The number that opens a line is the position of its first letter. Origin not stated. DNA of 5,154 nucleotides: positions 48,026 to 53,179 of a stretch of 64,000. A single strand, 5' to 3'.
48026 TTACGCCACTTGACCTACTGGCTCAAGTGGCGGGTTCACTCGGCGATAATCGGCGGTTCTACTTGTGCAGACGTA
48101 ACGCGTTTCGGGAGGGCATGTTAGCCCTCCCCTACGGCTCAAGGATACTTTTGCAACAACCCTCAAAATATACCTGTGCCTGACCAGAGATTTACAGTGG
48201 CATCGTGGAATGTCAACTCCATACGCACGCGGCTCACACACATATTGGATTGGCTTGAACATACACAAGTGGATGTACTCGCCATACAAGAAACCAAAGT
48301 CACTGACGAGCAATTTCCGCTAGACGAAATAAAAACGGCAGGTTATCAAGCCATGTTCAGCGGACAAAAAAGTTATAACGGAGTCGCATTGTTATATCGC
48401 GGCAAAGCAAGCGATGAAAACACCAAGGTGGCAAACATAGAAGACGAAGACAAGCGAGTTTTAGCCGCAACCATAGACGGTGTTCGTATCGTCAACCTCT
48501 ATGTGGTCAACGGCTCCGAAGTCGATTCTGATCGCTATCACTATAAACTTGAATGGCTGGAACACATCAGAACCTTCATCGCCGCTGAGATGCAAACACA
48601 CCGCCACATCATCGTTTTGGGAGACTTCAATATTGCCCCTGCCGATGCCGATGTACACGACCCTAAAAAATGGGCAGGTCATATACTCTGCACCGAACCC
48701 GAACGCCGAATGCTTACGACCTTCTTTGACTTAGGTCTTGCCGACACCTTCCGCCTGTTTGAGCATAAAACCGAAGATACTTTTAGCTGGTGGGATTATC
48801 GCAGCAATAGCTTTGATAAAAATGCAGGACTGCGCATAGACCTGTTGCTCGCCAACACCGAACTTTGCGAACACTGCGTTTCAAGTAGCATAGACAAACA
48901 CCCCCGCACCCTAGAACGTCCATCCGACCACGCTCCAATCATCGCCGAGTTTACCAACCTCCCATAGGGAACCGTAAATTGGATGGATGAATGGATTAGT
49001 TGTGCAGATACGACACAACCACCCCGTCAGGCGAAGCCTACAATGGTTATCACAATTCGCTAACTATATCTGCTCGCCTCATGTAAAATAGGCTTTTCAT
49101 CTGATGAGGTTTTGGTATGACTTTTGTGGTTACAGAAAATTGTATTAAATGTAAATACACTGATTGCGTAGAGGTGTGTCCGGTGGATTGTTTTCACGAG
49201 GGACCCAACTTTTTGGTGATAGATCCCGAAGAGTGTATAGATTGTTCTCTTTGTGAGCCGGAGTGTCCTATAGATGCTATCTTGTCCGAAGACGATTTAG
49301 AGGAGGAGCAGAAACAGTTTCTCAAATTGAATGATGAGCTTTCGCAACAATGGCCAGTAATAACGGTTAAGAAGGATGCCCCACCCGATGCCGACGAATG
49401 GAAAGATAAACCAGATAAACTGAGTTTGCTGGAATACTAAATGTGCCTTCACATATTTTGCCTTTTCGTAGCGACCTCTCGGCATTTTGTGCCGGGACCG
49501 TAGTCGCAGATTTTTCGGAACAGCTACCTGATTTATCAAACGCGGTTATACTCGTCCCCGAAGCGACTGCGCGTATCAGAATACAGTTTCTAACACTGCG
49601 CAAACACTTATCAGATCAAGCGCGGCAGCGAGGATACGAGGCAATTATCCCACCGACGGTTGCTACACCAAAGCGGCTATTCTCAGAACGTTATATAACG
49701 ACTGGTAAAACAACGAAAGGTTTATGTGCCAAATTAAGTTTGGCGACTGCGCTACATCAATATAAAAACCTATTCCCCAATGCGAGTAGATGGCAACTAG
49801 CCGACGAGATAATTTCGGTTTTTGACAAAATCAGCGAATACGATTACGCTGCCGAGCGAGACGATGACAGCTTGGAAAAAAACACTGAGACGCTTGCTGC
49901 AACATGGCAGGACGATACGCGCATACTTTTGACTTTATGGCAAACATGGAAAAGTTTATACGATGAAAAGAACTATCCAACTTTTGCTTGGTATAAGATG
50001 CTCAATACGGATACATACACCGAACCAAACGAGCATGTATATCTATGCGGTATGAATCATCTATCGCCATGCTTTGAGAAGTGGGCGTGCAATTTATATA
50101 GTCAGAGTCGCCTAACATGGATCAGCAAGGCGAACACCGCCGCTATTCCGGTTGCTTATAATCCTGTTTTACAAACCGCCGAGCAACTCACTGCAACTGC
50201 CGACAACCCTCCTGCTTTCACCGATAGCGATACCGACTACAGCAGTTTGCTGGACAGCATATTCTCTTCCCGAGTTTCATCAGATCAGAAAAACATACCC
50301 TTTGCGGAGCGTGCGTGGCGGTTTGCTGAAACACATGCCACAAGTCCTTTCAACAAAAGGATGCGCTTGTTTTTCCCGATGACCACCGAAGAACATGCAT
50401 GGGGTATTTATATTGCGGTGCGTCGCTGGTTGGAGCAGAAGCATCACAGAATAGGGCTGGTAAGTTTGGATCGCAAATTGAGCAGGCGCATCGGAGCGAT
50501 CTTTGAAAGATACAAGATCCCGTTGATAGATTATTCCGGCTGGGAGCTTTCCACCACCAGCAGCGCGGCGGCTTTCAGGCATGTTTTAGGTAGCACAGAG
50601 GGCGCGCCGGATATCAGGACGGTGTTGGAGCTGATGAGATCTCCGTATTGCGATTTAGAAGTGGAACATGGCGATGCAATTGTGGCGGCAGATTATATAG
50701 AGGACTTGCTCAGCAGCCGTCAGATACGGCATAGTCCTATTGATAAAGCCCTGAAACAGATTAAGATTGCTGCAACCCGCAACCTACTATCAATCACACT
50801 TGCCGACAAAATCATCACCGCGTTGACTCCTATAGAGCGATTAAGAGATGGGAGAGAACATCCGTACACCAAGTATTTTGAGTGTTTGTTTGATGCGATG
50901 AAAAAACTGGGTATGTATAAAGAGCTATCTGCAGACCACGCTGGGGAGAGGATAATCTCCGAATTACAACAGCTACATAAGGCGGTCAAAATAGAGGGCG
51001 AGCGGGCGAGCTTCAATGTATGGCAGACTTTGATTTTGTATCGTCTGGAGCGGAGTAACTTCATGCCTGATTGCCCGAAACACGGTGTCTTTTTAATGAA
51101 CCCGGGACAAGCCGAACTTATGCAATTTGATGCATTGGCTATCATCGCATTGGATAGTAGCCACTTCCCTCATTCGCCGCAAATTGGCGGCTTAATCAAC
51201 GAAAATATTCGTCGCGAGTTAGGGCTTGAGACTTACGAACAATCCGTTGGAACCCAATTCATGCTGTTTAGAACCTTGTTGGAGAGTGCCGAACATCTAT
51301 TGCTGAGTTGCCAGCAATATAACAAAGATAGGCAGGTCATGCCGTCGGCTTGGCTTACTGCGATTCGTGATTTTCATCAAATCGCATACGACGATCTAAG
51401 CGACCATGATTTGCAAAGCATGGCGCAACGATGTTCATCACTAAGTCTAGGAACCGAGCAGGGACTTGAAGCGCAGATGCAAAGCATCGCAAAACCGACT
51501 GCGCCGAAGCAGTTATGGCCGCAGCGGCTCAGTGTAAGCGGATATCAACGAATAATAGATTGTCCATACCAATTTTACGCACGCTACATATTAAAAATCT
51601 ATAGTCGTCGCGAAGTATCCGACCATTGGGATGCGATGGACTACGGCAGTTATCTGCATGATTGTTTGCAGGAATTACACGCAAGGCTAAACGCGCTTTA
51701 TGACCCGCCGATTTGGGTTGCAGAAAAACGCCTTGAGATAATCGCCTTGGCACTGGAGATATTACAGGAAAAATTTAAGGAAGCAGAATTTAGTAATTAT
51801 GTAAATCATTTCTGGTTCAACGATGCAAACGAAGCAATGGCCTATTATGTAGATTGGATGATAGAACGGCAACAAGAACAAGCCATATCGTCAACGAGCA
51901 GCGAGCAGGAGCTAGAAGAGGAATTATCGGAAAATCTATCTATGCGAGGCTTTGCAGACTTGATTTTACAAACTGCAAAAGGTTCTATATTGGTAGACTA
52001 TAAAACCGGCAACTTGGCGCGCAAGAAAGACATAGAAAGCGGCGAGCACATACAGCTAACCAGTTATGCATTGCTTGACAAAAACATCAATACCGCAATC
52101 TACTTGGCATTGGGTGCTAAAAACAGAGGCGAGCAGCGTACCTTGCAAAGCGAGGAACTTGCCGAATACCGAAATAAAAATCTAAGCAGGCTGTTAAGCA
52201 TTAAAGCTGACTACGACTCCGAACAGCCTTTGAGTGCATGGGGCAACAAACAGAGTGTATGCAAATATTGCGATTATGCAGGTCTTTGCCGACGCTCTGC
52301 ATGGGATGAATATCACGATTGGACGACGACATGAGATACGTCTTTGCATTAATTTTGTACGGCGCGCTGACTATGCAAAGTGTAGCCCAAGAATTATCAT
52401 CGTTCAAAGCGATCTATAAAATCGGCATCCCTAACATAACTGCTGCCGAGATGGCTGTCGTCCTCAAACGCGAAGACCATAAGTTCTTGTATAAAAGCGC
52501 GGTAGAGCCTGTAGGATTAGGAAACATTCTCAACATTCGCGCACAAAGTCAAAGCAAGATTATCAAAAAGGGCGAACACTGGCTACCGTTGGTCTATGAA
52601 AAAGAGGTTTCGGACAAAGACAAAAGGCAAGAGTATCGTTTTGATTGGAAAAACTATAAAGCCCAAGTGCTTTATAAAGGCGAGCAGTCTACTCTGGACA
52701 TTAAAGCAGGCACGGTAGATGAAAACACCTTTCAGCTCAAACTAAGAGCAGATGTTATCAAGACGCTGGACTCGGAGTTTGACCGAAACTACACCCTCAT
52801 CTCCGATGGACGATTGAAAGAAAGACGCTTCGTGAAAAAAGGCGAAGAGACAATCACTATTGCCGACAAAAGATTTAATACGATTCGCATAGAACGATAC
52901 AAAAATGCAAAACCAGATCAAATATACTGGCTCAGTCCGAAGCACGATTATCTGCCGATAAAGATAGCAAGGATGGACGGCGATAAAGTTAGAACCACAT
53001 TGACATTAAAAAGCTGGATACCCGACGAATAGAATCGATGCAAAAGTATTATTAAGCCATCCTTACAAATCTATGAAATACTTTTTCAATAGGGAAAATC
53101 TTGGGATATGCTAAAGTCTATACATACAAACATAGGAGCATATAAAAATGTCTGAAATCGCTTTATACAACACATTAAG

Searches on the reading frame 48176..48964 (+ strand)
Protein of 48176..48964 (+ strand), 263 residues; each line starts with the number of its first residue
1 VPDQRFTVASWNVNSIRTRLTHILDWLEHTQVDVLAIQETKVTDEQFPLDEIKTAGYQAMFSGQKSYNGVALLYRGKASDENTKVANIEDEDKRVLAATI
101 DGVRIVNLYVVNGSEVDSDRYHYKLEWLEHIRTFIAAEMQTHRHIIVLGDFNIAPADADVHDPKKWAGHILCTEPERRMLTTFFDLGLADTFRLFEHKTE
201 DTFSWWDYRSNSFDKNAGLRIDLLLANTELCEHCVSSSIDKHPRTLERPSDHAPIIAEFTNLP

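Call 51: search_protein_families(library=pfam, proteins=[window:48176-48964:+], max_evalue=0.00001)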
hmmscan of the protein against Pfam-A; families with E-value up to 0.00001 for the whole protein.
window:48176-48964:+ (263 aa): 1 family
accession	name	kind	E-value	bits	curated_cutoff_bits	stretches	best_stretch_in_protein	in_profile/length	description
PF03372.29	Exo_endo_phos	-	3.8e-32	112.2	24.5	1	9-252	1-225/225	Endonuclease/Exonuclease/phosphatase family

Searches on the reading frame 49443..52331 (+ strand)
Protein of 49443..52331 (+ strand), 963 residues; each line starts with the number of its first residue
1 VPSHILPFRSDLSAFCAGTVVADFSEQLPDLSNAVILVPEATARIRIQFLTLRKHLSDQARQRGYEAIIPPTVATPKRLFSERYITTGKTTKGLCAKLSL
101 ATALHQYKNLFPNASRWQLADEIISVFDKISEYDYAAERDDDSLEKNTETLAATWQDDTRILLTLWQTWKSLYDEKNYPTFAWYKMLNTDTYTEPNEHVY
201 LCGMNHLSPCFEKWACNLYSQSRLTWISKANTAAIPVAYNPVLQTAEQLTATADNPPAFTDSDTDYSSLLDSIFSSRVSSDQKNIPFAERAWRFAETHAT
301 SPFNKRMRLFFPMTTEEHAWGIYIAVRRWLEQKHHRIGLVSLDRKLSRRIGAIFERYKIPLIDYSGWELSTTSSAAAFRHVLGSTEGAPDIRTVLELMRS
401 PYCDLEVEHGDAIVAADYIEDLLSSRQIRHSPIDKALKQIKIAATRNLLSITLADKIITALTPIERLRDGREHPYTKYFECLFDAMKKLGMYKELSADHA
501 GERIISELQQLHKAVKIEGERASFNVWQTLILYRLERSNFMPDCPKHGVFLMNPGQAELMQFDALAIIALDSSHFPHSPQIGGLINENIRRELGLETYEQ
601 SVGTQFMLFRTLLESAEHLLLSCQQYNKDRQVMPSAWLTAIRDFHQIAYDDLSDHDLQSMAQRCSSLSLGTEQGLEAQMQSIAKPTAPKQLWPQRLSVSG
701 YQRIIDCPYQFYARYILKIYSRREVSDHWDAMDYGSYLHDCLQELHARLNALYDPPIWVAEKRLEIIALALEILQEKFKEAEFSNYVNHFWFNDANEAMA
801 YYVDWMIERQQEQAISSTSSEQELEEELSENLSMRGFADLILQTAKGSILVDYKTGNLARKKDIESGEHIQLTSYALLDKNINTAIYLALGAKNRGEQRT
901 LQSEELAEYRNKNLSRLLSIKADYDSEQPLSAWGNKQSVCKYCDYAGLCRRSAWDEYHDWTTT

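Call 51: search_protein_families(library=pfam, proteins=[window:49443-52331:+], max_evalue=0.00001)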
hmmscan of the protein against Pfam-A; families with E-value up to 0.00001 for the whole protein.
window:49443-52331:+ (963 aa): 1 family
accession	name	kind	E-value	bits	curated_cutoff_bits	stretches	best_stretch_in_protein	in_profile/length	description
PF12705.13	PDDEXK_1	-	5.2e-27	95.8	22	1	695-950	1-247/247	PD-(D/E)XK nuclease superfamily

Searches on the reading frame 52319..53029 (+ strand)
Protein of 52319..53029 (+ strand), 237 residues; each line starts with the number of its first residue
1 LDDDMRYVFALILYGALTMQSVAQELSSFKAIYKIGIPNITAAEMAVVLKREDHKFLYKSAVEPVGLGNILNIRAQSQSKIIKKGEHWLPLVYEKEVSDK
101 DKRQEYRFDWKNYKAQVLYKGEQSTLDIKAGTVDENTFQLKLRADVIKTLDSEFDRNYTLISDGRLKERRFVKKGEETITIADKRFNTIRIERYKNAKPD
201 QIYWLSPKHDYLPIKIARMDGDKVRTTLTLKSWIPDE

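Call 51: search_protein_families(library=pfam, proteins=[window:52319-53029:+], max_evalue=0.00001)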
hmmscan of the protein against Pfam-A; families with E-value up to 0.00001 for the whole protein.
window:52319-53029:+ (237 aa): 1 family
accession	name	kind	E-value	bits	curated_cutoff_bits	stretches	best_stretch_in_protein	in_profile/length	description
PF11306.15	DUF3108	-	1.4e-11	45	26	1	34-217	7-196/209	Protein of unknown function (DUF3108)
